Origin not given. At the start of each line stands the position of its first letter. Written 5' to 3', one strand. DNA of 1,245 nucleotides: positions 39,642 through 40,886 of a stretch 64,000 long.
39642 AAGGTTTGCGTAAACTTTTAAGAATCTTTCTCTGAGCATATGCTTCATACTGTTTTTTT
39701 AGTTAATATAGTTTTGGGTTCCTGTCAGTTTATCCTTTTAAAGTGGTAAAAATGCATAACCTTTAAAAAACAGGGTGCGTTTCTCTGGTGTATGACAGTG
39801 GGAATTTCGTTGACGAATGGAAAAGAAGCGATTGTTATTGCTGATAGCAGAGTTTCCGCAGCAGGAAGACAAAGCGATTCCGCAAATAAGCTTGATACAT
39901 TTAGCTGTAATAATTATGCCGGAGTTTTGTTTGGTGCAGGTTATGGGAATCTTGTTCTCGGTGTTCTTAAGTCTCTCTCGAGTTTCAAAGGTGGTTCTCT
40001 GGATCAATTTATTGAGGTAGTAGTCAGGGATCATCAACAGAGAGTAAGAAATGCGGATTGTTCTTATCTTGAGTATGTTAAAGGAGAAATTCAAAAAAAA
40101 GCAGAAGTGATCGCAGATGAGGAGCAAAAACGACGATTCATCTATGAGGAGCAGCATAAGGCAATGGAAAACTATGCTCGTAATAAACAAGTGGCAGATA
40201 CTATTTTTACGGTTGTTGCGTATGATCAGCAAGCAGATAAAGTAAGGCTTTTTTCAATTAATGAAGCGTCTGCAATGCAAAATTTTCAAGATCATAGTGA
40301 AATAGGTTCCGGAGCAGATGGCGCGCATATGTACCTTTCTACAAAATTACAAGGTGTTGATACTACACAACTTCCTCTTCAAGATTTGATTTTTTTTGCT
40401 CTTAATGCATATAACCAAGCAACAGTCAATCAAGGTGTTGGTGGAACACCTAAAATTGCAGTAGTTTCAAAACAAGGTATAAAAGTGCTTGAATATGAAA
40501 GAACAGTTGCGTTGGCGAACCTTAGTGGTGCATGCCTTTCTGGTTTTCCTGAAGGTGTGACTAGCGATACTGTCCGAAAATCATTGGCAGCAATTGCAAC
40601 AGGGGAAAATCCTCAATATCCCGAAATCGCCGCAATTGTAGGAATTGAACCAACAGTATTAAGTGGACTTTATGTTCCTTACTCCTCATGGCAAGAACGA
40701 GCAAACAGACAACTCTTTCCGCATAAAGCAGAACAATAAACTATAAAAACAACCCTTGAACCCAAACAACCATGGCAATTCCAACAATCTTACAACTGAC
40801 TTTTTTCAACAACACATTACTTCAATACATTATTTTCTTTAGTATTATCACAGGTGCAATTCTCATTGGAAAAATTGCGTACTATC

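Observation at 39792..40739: Divergent proteasome-beta-like Ntn hydrolase with a ~100-aa C-terminal extension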

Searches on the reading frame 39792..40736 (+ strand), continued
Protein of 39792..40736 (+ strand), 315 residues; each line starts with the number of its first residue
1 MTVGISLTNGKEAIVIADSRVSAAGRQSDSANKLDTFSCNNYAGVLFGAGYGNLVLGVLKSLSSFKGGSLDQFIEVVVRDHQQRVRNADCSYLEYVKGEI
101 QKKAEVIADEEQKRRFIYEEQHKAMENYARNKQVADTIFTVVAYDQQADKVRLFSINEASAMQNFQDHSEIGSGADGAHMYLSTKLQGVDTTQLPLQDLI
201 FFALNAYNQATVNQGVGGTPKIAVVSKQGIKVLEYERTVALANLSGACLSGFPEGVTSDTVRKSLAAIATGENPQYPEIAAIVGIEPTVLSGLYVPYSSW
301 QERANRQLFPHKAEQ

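Call 84: fold_search(model_id=the predicted structure, library=pdb)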
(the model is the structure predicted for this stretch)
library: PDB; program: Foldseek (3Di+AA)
matches with E <= 10: 1153; with E <= 0.001: 929
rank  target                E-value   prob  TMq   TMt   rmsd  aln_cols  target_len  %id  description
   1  7pxa_U                5.2e-09  1.00  0.51  0.67  10.0       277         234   15  Open-gate mycobacterium 20S CP proteasome in complex MPA - global 3D refinement (released 2022-01-19)
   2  8g6e_M                1.2e-08  1.00  0.49  0.70   4.5       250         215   14  Structure of the Plasmodium falciparum 20S proteasome complexed with inhibitor TDI-8304 (released 2023-12-20)
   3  2h6j_H                1.2e-08  1.00  0.49  0.62   6.5       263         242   14  Crystal Structure of the Beta F145A Rhodococcus Proteasome (released 2006-08-01)
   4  5nyw_1                1.6e-08  1.00  0.53  0.69   5.3       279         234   12  Anbu (ancestral beta-subunit) from Yersinia bercovieri (released 2017-05-24)
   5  1q5q_H                1.8e-08  1.00  0.54  0.74   5.4       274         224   14  The Rhodococcus 20S proteasome (released 2003-12-16)
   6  3hfa_X                1.9e-08  1.00  0.53  0.73   5.2       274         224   13  Crystal Structure of Mycobacterium Tuberculosis Proteasome open-gate mutant (released 2009-09-15)
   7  3mka_E                1.9e-08  1.00  0.50  0.62   6.2       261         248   13  Crystal Structure of Mycobacterium Tuberculosis Proteasome with propetide and an T1A mutation at beta-subunit (released 2010-05-26)
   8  5nyg_B                1.9e-08  1.00  0.53  0.70   4.9       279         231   14  Anbu (Gly-1) mutant from Hyphomicrobium sp. strain MC1 - SG P2(1)2(1)2(1) (released 2017-05-24)
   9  3hfa_E                2.1e-08  1.00  0.53  0.73   5.2       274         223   12  Crystal Structure of Mycobacterium Tuberculosis Proteasome open-gate mutant (released 2009-09-15)
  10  4eu2_K                2.2e-08  1.00  0.43  0.66  10.2       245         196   12  Crystal structure of 20s proteasome with novel inhibitor K-7174 (released 2013-05-01)
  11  3krd_R                2.3e-08  1.00  0.54  0.73   5.1       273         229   13  Crystal Structure of Mycobacterium Tuberculosis Proteasome in complex with Fellutamide B (released 2010-09-29)
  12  5lzp_N                2.3e-08  1.00  0.53  0.70   6.1       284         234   14  Binding of the C-terminal GQYL motif of the bacterial proteasome activator Bpa to the 20S proteasome (released 2016-11-23)
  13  3mi0_R                2.3e-08  1.00  0.50  0.64  10.0       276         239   15  Crystal Structure of Mycobacterium Tuberculosis Proteasome at 2.2 A (released 2010-06-23)
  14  8u6y_M                2.3e-08  1.00  0.45  0.63   7.1       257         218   15  Preholo-Proteasome from Beta 3 D205 deletion (released 2024-04-17)
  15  3hf9_v                2.5e-08  1.00  0.50  0.70   5.0       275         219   13  Crystal Structure of Mycobacterium Tuberculosis Proteasome open-gate mutant modified by inhibitor GL1 (released 2009-09-15)
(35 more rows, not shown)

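Call 85: find_homologous_proteins(query=L001:4205-5128:-, max_evalue=1e-30)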
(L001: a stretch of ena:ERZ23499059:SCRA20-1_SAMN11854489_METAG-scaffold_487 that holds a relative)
Query L001:4205-5128:- (308 aa): 7981 proteins with E <= 1e-30 among 8000 candidates; the best 120 are listed.
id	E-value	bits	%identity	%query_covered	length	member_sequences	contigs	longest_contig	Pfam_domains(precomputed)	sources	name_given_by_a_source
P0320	2.9e-197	672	100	100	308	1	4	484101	PF00382.25,PF08271.18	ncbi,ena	-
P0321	3.0e-197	672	100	100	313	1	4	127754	PF00382.25,PF08271.18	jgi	-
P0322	1.8e-187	640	94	96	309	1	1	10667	PF00382.25,PF08271.18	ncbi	-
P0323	5.6e-186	635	94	95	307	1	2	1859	PF00382.25,PF08271.18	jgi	-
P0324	6.6e-185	631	93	96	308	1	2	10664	PF00382.25,PF08271.18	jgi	jgi:transcription initiation factor TFIIB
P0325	7.6e-185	631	94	93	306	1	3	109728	PF00382.25,PF08271.18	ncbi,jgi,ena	-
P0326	1.3e-183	627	92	96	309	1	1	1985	PF00382.25,PF08271.18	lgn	-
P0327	2.7e-183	626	92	92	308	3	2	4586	PF00382.25,PF08271.18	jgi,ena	jgi:transcription initiation factor TFIIB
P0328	5.6e-183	625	92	93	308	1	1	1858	PF00382.25,PF08271.18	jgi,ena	-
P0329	4.1e-182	622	91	93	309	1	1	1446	PF00382.25,PF08271.18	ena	-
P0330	5.3e-182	622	92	94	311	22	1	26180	PF00382.25,PF08271.18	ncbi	ncbi:MAG: transcription initiation factor IIB [Candidatus Woesearchaeota archaeon]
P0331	1.9e-181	620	91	96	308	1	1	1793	PF00382.25,PF08271.18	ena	-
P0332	1.9e-181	620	91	95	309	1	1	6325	PF00382.25,PF08271.18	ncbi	-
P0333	1.1e-180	617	92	92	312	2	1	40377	PF00382.25,PF08271.18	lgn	-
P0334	2.3e-180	616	91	95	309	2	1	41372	PF00382.25,PF08271.18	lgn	-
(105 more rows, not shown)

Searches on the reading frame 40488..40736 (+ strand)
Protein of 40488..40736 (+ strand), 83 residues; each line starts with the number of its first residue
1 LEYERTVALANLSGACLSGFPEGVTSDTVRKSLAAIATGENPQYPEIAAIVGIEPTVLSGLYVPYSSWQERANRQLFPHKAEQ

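Call 44: search_solved_structures(query=A3, max_evalue=10, show_alignments=2)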
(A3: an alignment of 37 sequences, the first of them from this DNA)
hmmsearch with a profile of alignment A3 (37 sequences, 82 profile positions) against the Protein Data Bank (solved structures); distinct sequences matched with E-value up to 10: 7.
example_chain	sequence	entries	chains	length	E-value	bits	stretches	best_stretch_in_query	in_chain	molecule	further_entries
8vd6_A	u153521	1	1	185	0.00026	24.8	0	26-61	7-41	CAP REPEAT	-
6tri_A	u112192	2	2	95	0.075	16.9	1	8-67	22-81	CI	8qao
5a7l_A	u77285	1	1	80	0.11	16.3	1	8-65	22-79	CI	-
2fj6_A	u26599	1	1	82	0.71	13.7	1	39-70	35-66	Hypothetical UPF0346 protein yozE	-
3zhm_A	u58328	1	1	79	0.91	13.4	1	8-58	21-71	CI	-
9e2g_2S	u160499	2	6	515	0.97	13.3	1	34-62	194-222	Trichohyalin-plectin-homology domain-containing protein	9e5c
4rzp_A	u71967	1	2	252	7.1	10.5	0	2-49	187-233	Engineered Protein OR366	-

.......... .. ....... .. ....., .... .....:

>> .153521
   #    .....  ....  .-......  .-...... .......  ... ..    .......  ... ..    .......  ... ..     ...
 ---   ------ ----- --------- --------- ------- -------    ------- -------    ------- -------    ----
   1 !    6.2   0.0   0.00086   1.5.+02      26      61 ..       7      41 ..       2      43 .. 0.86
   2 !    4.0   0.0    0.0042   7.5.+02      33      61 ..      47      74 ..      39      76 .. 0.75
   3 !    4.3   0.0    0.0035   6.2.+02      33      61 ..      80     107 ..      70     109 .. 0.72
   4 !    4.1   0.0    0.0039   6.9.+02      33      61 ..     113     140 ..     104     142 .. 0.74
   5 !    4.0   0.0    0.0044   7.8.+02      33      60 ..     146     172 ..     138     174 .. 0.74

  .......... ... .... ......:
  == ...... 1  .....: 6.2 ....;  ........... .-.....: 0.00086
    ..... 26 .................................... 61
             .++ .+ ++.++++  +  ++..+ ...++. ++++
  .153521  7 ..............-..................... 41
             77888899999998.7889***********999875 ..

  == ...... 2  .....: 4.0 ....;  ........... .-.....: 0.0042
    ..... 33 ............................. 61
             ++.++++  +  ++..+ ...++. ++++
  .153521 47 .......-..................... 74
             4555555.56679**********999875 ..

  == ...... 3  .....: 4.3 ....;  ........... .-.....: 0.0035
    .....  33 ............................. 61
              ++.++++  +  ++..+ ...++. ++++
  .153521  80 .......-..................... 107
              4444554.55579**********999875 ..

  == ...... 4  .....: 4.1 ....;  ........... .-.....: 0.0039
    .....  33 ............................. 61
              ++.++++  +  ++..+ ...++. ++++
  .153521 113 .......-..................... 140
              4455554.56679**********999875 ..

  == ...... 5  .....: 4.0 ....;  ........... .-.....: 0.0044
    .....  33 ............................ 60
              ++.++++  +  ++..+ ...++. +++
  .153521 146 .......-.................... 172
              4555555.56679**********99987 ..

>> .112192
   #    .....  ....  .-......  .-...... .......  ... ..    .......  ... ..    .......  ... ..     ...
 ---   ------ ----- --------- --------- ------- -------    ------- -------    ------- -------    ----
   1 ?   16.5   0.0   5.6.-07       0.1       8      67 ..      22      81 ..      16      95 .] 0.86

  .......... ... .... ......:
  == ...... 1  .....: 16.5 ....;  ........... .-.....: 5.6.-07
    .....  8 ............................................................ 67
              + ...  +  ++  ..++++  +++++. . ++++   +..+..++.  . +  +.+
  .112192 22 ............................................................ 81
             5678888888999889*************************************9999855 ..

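Call 45: search_protein_families(library=pfam, alignment_id=A3, max_evalue=1)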
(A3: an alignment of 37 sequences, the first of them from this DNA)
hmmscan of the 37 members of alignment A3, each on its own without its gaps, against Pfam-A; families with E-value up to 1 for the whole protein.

A. member 1, seq(83 aa): 0 families

B. families by the number of members that match (of 37 scanned): 18 families
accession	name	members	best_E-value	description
PF20737.2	Glyco_hydro127C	15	0.0068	Glycoside hydrolase family 127 C-terminal domain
PF05043.19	Mga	1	0.0058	Mga helix-turn-helix domain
PF14520.12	HHH_5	1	0.035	Helix-hairpin-helix domain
PF06855.17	YozE_SAM_like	1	0.062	YozE SAM-like fold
PF22964.2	ZER1-like_2nd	1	0.065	Protein zer-1 homolog-like, C-terminal domain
PF21179.3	BldD-like_C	1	0.067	DNA-binding protein BldD-like, C-terminal domain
PF07453.19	NUMOD1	1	0.073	NUMOD1 domain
PF25517.1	DSRM_RDM1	1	0.1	RDM1 DSRM domain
PF24607.1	CBM_AftD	1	0.1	Arabinofuranosyltransferase D, third carbohydrate binding module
PF21630.2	Q4D059-like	1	0.12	Hypothetical protein Q4D059-like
PF02233.22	PNTB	1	0.12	NAD(P) transhydrogenase beta subunit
PF13374.12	TPR_10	1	0.13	Tetratricopeptide repeat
PF20226.3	DUF6585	1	0.13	Family of unknown function (DUF6585)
PF18908.5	DUF5663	1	0.14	Protein of unknown function (DUF5663)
PF18470.6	Cas9_a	1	0.15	Cas9 alpha-helical lobe domain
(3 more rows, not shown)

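Call 52: predict_structure(alignment_id=A3)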
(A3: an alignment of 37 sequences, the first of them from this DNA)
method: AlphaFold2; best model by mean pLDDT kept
length: 83 residues; sequences in the alignment: 37
mean_pLDDT: 92.2   pTM: 0.82
mean pLDDT of the five models: 92.2, 92.1, 91.9, 91.4, 90.9
residues with pLDDT >= 90: 65; 70-90: 14; 50-70: 3; < 50: 1
segments of 3 or more residues with pLDDT < 50: none
pLDDT, mean of each block of 10 residues (from residue 1): 96 94 87 95 94 97 97 87 57
secondary structure, 60 per line:
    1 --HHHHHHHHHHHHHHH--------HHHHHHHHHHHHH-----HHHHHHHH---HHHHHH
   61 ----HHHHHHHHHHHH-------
elements in order: H3-17 H26-38 H44-51 H55-60 H65-76
